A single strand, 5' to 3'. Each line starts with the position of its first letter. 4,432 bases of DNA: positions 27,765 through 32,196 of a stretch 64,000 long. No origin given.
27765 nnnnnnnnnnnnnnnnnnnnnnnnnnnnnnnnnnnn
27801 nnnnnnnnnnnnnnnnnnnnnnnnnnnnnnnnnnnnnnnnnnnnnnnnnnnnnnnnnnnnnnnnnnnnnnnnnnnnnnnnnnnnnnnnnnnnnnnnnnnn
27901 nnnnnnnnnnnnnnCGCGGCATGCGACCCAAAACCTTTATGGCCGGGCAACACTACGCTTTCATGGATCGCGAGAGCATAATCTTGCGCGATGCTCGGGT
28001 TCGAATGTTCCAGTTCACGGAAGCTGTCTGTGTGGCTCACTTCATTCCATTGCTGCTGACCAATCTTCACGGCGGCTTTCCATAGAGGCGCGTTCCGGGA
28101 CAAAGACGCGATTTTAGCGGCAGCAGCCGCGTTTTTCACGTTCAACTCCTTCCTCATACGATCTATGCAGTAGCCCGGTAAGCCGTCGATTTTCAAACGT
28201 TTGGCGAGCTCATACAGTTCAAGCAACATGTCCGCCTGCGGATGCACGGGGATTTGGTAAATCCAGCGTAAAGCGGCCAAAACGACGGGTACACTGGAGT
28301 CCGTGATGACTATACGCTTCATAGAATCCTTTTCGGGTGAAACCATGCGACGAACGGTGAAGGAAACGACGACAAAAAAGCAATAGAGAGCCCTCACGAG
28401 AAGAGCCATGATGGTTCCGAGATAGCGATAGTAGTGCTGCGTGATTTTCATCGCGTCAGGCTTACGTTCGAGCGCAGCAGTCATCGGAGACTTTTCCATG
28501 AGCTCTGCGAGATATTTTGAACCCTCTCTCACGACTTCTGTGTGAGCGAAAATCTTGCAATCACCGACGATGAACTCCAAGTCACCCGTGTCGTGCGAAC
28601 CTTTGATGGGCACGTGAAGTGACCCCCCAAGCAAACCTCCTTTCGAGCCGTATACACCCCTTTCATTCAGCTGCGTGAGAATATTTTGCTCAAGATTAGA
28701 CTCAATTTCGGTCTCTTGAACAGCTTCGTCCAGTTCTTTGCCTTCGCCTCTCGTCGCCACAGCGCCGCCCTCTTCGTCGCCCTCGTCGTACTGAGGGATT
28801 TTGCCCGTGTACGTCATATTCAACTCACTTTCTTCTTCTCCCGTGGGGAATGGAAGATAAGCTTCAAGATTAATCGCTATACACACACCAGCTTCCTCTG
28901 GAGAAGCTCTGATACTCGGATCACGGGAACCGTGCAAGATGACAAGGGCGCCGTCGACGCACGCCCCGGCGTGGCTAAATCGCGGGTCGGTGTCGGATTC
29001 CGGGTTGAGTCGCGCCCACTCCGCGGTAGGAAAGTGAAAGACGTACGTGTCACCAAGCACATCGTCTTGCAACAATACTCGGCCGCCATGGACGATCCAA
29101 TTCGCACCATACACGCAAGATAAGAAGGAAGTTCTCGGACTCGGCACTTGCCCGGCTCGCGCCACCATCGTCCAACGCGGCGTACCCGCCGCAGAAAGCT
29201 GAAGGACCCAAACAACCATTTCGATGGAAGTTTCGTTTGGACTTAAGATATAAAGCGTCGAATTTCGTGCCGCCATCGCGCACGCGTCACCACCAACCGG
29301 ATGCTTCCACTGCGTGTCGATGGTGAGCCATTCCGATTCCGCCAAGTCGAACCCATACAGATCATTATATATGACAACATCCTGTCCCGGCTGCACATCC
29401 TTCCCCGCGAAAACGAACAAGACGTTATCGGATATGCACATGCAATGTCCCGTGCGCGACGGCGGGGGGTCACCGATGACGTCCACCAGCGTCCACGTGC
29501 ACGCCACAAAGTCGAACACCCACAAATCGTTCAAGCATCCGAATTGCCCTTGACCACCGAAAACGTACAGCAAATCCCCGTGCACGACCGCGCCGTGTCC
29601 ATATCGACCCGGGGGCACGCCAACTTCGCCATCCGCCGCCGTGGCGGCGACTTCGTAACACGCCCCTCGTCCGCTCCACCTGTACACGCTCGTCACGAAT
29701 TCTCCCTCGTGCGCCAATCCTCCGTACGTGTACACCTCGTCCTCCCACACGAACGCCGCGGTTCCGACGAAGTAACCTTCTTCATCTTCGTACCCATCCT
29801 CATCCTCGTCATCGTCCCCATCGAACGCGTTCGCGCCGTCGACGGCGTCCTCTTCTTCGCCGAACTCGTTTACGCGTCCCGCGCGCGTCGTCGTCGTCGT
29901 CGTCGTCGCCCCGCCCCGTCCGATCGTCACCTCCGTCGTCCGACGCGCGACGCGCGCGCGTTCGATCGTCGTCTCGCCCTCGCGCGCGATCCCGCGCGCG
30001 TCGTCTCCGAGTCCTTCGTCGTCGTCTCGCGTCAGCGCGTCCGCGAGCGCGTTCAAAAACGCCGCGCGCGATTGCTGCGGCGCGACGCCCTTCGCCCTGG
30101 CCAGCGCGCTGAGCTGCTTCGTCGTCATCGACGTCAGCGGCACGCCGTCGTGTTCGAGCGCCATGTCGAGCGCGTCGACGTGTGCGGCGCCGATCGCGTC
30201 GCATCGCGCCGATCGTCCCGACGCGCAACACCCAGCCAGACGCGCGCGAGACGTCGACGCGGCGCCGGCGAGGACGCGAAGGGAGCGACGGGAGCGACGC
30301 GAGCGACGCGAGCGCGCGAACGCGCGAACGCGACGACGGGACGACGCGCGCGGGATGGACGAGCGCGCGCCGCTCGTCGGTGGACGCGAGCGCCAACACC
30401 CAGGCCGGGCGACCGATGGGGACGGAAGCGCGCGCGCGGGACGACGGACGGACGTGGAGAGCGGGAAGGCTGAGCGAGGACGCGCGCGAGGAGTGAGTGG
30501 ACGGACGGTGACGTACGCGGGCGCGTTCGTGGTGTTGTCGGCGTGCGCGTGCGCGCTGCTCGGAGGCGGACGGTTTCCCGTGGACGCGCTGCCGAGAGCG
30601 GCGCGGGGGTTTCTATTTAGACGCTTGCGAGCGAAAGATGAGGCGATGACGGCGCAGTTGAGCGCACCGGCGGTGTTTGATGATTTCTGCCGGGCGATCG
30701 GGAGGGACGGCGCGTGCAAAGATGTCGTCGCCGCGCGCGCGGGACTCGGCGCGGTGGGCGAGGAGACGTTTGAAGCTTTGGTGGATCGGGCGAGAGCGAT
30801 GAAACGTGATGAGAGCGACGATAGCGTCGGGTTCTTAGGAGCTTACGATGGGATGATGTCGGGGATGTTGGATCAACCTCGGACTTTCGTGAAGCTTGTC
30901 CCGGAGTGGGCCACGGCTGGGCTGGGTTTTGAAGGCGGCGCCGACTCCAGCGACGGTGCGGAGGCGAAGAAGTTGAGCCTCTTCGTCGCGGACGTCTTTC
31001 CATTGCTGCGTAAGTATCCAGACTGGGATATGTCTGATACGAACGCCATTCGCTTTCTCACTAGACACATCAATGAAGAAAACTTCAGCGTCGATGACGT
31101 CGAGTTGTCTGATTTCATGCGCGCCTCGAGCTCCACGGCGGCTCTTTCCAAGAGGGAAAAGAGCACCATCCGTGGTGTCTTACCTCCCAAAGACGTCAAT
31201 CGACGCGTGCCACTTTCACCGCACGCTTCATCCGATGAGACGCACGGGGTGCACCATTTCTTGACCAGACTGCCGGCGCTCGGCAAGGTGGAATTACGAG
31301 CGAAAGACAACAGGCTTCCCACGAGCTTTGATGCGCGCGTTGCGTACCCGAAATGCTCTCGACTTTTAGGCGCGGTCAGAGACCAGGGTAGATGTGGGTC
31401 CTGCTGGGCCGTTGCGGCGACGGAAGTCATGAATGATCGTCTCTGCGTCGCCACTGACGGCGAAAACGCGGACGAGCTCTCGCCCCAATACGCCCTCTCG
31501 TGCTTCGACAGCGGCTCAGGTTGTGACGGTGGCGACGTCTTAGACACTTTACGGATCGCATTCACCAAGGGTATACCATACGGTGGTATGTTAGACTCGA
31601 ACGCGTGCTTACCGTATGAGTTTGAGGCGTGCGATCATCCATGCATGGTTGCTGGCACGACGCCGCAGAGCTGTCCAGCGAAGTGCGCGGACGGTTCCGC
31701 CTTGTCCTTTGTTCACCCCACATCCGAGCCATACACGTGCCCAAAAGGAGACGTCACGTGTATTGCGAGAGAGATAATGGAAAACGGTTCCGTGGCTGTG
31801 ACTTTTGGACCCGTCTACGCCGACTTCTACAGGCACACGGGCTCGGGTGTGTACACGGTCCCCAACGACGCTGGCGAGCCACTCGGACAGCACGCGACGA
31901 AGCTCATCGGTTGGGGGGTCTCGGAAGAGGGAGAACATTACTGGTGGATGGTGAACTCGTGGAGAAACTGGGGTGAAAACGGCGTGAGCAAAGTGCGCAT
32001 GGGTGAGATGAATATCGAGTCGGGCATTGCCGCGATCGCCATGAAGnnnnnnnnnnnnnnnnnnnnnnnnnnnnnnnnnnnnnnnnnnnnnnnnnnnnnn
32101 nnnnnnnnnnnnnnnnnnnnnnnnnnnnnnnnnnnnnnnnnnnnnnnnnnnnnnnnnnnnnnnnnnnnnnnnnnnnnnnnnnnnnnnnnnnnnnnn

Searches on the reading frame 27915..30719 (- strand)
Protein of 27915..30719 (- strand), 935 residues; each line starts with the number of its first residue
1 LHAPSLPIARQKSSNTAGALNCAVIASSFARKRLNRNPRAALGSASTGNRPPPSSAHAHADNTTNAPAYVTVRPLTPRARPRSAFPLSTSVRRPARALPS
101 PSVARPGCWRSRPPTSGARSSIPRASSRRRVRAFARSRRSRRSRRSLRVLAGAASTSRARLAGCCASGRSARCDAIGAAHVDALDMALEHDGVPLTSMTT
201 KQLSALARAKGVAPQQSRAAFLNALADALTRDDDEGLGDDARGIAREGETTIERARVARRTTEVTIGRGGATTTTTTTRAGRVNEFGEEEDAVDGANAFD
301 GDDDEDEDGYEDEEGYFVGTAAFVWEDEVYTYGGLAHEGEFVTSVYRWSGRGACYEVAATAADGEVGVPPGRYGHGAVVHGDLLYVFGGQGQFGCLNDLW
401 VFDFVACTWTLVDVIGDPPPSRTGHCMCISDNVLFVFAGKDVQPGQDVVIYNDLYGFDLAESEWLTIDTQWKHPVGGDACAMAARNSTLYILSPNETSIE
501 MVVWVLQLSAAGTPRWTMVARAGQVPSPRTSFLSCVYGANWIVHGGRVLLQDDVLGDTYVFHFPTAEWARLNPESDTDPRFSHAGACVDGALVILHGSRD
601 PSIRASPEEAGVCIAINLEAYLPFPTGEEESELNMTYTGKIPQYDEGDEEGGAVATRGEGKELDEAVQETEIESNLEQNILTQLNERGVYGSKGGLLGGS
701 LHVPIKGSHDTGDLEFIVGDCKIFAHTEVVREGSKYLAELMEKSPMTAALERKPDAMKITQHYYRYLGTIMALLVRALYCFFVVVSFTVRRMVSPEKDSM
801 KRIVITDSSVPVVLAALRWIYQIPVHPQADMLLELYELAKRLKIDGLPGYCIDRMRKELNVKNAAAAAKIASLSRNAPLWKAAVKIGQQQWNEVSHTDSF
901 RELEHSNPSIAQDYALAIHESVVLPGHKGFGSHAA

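Call 53: search_protein_families(library=pfam, proteins=[window:27915-30719:-], max_evalue=0.001)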
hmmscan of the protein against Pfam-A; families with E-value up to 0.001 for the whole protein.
window:27915-30719:- (935 aa): 9 families
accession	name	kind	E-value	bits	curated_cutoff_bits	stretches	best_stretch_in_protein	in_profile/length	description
PF24681.1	Kelch_KLHDC2_KLHL20_DRC7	-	2e-48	165.1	50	2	320-546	2-221/221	KLHDC2/KLHL20/DRC7 Kelch-repeats domain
PF24981.1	Beta-prop_ATRN-LZTR1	-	4.8e-26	92.1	50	2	408-599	26-221/289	Attractin/LZTR1 beta-propeller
PF13415.12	Kelch_3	-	4.5e-24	84.5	22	1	381-428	1-46/48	Galactose oxidase, central domain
PF13418.12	Kelch_4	-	1.2e-17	64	21.6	1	372-420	2-49/49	Galactose oxidase, central domain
PF01344.31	Kelch_1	-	3.8e-12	45.9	20.1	1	372-411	2-41/46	Kelch motif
PF13854.13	Kelch_HCF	-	5.7e-12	46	113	1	368-571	14-230/345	Host cell factor, Kelch-repeats domain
PF13964.12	Kelch_6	-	2.6e-09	37.2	25.3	1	372-413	2-44/50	Kelch motif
PF07646.21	Kelch_2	-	8.2e-06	26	21.3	0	371-415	1-47/48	Kelch motif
PF24996.1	NANM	-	9.9e-05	21.8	45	0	420-492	52-122/350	N-acetylneuraminate epimerase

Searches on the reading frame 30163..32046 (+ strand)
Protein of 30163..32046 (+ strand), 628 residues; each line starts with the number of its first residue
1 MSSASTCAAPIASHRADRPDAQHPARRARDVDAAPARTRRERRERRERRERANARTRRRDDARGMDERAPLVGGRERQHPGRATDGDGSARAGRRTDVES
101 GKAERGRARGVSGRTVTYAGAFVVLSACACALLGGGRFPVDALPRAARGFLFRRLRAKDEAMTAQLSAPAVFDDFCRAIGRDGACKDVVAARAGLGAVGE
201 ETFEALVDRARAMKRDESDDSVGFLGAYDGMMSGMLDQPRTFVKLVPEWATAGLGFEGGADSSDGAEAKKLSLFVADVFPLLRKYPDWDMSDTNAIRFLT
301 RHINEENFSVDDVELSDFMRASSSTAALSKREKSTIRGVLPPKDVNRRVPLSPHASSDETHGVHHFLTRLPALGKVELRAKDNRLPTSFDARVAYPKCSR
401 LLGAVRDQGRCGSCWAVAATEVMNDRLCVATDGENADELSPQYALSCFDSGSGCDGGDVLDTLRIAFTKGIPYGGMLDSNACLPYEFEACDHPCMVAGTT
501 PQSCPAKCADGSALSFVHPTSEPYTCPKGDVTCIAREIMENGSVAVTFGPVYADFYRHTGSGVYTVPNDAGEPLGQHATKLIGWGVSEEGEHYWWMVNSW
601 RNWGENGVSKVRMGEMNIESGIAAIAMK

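Call 53: search_protein_families(library=pfam, proteins=[window:30163-32046:+], max_evalue=0.001)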
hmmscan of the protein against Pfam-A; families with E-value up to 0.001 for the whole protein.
window:30163-32046:+ (628 aa): 1 family
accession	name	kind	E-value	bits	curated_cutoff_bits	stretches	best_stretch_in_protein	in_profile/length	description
PF00112.29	Peptidase_C1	-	3.1e-35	122.7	20.7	1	385-617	1-211/220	Papain family cysteine protease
